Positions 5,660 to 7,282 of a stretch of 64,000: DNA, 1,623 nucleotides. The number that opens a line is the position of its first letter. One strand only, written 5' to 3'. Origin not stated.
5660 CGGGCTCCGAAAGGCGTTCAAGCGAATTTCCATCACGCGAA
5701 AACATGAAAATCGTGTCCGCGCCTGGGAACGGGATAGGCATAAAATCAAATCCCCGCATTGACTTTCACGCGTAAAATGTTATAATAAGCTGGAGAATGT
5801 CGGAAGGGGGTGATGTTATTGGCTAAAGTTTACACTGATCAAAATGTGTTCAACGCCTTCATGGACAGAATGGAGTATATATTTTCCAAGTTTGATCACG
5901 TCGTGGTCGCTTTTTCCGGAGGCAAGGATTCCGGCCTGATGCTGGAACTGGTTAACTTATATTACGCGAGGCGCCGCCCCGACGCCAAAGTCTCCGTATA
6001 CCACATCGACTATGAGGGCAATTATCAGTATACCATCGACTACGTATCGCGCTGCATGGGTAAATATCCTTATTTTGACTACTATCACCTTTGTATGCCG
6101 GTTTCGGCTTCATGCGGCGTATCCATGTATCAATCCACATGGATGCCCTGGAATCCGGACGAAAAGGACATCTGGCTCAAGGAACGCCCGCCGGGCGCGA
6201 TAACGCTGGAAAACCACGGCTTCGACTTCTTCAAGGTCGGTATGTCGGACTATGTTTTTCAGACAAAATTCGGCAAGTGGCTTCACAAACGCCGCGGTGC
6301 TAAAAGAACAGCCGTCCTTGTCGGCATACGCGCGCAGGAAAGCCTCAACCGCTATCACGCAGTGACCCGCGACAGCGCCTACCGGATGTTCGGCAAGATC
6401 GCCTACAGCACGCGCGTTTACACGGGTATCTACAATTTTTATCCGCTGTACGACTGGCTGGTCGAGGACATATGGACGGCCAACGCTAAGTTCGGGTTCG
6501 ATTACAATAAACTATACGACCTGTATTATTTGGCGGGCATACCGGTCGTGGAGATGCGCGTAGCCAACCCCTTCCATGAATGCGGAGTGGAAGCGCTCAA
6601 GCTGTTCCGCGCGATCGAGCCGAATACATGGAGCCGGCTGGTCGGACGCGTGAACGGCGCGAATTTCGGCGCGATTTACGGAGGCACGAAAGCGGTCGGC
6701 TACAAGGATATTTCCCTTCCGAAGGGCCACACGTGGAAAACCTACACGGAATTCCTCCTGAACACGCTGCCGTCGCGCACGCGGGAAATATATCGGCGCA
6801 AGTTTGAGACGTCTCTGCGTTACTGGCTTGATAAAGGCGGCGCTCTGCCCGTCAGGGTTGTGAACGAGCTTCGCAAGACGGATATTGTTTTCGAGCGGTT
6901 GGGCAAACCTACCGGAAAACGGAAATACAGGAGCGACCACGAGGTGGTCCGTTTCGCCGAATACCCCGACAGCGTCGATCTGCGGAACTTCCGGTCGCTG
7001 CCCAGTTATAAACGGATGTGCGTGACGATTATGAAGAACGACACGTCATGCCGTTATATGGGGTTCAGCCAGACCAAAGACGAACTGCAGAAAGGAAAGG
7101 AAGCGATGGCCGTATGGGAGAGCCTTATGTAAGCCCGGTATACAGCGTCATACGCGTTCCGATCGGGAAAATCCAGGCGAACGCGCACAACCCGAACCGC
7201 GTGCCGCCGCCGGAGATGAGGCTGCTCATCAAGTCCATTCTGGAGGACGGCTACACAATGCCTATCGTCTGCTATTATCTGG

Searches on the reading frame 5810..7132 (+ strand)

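Call 57: search_protein_families(library=pfam, proteins=[window:5810-7132:+], max_evalue=0.00001)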
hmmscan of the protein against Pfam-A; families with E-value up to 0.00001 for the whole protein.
window:5810-7132:+ (440 aa): 2 families
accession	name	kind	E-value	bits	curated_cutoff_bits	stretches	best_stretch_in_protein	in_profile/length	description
PF11922.13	DUF3440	-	2.1e-78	262.7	25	1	243-427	1-181/182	Domain of unknown function (DUF3440)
PF01507.26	PAPS_reduct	-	4.6e-12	46.7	22.5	1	31-240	2-164/175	Phosphoadenosine phosphosulfate reductase domain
